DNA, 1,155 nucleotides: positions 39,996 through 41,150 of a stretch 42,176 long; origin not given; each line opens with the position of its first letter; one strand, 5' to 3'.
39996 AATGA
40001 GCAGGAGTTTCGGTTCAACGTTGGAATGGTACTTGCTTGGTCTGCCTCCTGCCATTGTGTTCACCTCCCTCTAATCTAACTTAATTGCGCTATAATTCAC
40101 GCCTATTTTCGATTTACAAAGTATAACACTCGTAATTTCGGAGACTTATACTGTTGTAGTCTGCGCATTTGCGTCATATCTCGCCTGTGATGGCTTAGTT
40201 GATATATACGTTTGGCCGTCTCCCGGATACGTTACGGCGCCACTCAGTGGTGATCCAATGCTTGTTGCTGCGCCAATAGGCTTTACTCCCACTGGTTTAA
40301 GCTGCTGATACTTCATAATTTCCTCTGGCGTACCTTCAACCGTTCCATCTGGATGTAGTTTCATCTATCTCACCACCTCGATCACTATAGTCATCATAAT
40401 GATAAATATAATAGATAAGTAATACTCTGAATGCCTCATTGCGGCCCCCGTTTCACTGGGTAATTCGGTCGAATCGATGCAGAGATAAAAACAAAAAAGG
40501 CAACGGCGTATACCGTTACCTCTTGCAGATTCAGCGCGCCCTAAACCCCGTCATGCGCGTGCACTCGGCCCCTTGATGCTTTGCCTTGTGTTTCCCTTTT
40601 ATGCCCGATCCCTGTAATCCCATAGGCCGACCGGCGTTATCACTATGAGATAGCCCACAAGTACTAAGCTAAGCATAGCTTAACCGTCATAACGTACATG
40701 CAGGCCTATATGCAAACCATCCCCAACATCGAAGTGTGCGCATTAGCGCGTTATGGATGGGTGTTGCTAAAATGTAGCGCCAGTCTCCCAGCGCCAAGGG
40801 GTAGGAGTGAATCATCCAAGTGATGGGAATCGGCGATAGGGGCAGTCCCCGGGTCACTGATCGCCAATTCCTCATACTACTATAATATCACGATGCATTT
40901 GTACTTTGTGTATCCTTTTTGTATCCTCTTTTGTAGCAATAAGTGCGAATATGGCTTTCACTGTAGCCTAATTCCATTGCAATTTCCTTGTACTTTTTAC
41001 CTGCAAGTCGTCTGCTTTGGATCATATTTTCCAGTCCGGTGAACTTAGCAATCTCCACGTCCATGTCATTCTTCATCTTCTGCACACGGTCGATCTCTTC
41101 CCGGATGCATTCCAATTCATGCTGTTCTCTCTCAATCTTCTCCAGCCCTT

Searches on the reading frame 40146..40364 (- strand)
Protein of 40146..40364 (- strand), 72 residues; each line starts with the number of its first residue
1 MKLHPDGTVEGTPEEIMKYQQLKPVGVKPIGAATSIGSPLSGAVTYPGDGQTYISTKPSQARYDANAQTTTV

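Call 25: search_protein_families(library=phrogs, proteins=[window:40146-40364:-], max_evalue=0.001)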
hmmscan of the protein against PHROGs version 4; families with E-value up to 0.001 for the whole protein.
window:40146-40364:- (72 aa): 0 families

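Call 26: search_protein_families(library=pfam, proteins=[window:40146-40364:-], max_evalue=0.01)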
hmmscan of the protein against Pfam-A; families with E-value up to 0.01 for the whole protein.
window:40146-40364:- (72 aa): 0 families

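Call 60: find_encoding_contigs(protein=window:40146-40364:-, flank=3000, max_places=8)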
Protein window:40146-40364:- (72 aa): 2 contigs read that carry it; 2 places shown.
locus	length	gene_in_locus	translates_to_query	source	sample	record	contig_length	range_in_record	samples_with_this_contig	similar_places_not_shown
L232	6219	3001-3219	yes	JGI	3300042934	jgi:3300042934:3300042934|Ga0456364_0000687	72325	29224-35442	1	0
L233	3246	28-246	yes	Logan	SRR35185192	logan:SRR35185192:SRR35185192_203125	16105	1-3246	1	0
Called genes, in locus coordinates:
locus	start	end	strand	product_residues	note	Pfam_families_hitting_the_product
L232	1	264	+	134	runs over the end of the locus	PF05866:RusA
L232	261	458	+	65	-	-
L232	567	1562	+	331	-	-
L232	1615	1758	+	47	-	-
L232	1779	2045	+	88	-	-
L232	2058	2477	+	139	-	-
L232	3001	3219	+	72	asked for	-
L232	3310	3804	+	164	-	-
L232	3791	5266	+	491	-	PF03237:Terminase_6N, PF04466:Terminase_3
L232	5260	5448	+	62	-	-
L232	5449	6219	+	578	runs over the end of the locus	PF23899:SU10_portal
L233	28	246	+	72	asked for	-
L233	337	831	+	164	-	-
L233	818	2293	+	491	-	PF03237:Terminase_6N, PF04466:Terminase_3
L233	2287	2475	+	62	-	-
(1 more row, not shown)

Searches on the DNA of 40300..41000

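Call 33: search_rna_families(source=window, start=40300, end=41000, threshold=evalue, max_evalue=10, show_alignments=3)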
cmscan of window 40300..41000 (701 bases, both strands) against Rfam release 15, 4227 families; matches with E-value up to 10: 6.
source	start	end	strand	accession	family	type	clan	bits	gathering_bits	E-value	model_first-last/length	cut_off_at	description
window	40380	40510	+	RF03095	RAGATH-17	Gene; sRNA;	-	21.9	102.3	3.2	1-96/96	no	RAGATH-17 RNA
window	40478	40527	+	RF01425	snoR121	Gene; snRNA; snoRNA; CD-box;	-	16.9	50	2.7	1-88/88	no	small nucleolar RNA snoR121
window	40390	40435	+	RF00570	SNORD64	Gene; snRNA; snoRNA; CD-box;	CL00069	15.5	40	8.4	1-67/67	no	Small Nucleolar RNA SNORD64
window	40495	40524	-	RF00084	CsrC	Gene; sRNA;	CL00106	15.3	61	0.029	212-241/255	no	CsrC RNA family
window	40394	40463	+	RF00610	SNORD110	Gene; snRNA; snoRNA; CD-box;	CL00076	14.9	64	7.8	1-71/71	no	Small nucleolar RNA SNORD110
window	40855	40930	+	RF02085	Yar_1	Gene; lncRNA;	-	13.8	50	3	1-74/74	no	Yellow-achaete intergenic RNA conserved region 1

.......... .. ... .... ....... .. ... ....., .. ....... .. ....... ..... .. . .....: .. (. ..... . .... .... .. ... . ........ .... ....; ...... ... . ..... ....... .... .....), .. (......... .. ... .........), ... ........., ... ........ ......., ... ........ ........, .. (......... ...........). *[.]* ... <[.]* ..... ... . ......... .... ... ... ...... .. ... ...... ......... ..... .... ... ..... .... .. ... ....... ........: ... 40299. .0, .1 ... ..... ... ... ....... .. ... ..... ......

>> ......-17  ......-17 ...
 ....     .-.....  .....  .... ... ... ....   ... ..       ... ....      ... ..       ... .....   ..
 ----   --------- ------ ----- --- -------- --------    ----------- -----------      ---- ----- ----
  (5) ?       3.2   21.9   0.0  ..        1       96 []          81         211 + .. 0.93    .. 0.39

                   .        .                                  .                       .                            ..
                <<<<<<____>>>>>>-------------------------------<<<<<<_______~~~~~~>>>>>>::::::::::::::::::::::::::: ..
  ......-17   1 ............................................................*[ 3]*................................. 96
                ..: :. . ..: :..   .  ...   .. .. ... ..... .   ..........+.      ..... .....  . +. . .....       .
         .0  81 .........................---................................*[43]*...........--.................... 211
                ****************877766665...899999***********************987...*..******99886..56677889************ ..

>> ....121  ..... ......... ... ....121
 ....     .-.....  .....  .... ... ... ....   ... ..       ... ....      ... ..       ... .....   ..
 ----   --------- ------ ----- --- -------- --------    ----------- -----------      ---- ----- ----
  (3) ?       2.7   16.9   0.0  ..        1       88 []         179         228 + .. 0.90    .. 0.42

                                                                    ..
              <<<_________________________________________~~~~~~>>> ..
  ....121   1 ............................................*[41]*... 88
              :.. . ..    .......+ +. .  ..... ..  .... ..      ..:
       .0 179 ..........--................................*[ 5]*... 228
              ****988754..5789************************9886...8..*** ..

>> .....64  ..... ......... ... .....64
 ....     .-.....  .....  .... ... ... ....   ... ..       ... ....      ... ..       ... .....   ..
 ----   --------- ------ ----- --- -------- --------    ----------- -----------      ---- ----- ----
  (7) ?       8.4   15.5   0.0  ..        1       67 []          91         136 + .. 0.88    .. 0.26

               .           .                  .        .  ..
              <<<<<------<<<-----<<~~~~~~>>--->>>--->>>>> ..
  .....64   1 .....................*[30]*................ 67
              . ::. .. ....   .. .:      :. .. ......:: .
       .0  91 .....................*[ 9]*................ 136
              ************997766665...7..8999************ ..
